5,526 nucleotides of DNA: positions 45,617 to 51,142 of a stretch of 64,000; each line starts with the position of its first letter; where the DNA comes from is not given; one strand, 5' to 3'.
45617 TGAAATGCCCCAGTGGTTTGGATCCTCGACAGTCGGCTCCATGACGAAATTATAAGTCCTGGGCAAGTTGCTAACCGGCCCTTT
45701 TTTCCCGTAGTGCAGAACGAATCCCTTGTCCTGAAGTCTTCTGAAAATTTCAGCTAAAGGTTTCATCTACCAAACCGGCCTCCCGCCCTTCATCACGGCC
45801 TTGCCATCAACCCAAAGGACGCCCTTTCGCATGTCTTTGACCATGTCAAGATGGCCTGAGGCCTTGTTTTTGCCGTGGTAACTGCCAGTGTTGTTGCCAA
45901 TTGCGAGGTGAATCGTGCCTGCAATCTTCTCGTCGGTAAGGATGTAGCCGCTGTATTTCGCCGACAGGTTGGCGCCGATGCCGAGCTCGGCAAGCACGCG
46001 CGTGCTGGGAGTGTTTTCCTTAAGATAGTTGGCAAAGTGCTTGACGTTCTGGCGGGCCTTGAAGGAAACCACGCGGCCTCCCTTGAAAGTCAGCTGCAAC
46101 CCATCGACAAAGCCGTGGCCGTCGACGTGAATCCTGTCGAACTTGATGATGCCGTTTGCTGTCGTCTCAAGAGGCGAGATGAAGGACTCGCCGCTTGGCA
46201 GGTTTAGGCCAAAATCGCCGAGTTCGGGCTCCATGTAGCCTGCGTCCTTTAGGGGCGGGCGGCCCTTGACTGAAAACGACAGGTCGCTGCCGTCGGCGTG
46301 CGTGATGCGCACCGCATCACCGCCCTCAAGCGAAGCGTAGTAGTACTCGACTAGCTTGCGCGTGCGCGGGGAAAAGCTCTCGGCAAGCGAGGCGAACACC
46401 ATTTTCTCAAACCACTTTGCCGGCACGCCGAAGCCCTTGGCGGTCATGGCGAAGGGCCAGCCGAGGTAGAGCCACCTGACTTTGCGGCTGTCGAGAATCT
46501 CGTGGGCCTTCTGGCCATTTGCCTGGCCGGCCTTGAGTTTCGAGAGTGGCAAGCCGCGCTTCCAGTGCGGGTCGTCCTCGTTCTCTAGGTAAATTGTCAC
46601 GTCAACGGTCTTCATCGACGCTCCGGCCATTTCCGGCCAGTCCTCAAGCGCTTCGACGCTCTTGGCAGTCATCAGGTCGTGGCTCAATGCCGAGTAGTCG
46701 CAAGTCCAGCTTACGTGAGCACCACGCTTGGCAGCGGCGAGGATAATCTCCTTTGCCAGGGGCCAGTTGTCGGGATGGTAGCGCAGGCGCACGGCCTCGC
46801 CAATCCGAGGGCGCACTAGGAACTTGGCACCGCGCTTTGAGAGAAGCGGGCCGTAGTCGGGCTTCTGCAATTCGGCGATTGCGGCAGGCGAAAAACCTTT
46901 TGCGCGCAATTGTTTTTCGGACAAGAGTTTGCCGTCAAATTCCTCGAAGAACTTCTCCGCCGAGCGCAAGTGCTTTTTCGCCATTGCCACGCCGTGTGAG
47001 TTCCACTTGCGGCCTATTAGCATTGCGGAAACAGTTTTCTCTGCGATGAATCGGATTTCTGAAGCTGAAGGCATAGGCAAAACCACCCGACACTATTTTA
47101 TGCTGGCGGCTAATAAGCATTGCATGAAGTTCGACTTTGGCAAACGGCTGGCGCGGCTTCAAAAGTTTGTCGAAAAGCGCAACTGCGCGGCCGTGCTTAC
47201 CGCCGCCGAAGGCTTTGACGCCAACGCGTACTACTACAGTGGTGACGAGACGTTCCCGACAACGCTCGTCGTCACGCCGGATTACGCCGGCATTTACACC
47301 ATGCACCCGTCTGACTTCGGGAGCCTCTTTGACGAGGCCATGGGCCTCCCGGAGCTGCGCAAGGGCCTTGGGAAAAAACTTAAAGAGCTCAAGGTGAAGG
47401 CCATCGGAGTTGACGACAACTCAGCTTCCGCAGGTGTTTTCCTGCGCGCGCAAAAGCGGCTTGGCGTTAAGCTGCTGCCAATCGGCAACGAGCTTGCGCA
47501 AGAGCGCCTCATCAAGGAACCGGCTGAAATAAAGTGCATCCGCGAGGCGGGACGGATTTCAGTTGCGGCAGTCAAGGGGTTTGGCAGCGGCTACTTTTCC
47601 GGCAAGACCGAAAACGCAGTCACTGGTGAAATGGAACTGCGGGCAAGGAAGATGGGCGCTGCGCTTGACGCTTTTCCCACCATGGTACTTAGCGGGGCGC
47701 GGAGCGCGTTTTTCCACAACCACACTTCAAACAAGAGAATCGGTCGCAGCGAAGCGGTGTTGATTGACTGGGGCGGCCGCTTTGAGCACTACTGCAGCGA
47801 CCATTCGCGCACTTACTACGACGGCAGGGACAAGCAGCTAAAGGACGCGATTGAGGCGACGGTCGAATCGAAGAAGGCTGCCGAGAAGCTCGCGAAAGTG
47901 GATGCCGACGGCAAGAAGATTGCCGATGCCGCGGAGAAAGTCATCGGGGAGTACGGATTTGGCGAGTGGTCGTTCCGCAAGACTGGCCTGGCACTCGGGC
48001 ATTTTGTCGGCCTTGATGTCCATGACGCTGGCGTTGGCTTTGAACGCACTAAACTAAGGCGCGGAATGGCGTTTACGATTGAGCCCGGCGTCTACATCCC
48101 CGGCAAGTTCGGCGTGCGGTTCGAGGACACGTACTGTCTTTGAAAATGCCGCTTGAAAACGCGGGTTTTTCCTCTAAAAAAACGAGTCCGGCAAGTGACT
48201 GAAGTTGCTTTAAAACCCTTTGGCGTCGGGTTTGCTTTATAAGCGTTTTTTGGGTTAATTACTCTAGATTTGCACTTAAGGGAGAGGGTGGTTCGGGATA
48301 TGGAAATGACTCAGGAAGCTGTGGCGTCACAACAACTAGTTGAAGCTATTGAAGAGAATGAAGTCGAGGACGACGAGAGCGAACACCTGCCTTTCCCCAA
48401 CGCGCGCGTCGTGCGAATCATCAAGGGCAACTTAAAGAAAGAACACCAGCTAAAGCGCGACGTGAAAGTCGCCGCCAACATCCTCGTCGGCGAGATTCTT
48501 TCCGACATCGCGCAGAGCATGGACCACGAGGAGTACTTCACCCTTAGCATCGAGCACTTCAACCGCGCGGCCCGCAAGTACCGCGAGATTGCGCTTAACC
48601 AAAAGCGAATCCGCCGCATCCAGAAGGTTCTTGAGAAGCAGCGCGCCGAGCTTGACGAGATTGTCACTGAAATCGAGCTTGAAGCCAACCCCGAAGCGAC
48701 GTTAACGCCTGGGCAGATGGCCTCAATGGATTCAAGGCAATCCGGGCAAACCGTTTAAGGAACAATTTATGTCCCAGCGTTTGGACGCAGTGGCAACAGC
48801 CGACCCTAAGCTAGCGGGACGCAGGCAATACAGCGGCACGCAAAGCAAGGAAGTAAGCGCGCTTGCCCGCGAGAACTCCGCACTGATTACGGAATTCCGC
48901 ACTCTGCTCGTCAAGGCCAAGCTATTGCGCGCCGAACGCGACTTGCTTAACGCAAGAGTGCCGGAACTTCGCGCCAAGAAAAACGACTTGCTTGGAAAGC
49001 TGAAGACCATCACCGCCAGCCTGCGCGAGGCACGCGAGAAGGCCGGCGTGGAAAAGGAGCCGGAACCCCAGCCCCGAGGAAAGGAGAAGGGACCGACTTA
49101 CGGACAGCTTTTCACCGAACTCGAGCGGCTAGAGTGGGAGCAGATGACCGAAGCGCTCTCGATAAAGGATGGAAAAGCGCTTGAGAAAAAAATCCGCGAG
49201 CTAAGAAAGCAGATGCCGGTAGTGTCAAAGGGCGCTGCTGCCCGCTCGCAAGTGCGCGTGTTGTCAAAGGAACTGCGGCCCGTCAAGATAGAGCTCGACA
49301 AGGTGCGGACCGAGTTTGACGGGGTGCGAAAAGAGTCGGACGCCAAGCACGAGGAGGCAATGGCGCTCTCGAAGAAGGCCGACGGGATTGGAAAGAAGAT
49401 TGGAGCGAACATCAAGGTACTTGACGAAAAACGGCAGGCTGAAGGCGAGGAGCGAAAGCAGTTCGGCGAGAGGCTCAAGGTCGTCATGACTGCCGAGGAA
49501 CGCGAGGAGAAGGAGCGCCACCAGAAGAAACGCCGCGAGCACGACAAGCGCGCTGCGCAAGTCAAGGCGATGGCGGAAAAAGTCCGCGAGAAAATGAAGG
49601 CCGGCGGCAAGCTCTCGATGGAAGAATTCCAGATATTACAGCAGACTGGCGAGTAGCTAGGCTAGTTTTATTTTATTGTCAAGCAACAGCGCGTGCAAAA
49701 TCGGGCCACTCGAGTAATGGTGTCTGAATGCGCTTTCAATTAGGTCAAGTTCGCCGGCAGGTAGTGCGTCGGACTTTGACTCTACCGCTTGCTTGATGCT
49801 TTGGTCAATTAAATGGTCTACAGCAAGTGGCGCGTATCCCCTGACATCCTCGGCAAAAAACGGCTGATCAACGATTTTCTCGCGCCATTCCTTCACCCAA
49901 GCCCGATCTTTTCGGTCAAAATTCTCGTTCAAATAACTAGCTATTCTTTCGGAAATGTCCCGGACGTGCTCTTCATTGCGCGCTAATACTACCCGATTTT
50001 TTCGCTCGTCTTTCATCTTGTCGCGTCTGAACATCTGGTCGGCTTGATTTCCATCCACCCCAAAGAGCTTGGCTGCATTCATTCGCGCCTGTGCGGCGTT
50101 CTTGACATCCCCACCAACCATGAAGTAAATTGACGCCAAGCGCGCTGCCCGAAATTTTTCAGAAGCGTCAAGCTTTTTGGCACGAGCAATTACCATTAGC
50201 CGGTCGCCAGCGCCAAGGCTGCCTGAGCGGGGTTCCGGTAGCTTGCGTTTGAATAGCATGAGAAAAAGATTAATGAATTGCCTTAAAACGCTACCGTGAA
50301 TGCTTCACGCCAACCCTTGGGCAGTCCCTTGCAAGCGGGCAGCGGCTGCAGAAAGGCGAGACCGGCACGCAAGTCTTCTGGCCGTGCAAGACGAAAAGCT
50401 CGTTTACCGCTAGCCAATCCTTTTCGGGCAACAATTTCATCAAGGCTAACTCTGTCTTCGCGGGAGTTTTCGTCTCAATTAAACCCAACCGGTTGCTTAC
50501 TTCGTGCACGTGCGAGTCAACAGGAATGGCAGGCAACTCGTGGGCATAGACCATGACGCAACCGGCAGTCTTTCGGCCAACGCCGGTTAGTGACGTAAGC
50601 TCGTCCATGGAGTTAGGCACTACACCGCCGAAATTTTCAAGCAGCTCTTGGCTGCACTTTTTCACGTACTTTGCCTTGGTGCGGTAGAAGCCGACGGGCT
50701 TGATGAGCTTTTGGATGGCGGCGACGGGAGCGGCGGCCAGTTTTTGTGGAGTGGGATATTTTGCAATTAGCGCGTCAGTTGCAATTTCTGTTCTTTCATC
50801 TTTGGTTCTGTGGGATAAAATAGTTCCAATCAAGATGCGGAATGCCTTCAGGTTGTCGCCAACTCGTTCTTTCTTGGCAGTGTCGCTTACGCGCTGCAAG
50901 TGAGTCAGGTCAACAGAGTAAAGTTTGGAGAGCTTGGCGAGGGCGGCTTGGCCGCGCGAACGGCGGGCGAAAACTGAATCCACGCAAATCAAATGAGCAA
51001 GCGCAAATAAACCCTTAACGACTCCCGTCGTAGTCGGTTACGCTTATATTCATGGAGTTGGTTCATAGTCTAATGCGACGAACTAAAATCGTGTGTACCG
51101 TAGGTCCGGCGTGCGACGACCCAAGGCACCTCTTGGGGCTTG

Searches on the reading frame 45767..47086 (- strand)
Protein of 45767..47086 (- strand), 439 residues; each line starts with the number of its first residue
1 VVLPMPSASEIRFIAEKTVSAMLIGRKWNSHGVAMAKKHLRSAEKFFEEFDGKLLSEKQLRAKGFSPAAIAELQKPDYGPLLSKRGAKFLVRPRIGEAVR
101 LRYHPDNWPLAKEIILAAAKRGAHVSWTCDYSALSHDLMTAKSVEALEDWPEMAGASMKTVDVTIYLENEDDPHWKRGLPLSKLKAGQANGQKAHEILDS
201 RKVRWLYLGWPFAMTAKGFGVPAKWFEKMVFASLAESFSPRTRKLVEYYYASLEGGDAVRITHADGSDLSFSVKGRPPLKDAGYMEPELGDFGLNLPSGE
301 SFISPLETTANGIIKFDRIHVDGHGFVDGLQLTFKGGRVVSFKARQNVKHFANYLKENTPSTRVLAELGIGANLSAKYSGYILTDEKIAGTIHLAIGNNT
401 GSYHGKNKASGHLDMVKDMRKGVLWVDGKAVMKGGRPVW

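Call 69: search_protein_families(library=pfam, proteins=[window:45767-47086:-], max_evalue=0.001)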
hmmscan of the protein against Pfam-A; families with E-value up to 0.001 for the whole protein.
window:45767-47086:- (439 aa): 1 family
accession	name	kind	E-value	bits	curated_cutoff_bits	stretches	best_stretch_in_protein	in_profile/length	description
PF02073.20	Peptidase_M29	-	1.5e-22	80.4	27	1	96-423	22-388/406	Thermophilic metalloprotease (M29)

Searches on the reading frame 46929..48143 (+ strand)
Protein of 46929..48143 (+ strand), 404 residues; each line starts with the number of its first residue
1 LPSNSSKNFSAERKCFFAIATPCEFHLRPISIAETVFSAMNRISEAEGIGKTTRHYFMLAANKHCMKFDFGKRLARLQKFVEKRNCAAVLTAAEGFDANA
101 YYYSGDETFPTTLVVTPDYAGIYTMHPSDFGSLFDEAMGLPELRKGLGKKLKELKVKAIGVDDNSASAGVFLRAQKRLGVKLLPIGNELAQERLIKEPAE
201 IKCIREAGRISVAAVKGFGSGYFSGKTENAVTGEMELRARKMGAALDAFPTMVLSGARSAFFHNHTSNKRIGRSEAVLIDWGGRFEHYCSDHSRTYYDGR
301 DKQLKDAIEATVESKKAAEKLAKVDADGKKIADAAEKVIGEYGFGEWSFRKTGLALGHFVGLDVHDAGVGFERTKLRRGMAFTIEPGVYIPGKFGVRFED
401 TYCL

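Call 69: search_protein_families(library=pfam, proteins=[window:46929-48143:+], max_evalue=0.001)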
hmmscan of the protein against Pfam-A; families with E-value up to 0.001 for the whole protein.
window:46929-48143:+ (404 aa): 2 families
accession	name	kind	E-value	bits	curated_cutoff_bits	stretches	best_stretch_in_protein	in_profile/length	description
PF00557.29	Peptidase_M24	-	5.2e-46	157.5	23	1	202-402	1-204/208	Metallopeptidase family M24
PF01321.24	Creatinase_N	-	5e-06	27.5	22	1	73-195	1-128/128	Creatinase/Prolidase N-terminal domain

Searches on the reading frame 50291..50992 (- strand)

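Call 6: search_protein_families(library=pfam, proteins=[window:50291-50992:-], max_evalue=0.01)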
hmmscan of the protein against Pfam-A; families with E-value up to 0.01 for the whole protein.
window:50291-50992:- (233 aa): 2 families
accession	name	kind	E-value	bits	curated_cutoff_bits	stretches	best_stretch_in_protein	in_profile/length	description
PF00730.31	HhH-GPD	-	4e-26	91.9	26.2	1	55-189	1-107/108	HhH-GPD superfamily base excision DNA repair protein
PF00633.29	HHH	-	3.7e-08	33.2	24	1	121-149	2-30/30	Helix-hairpin-helix motif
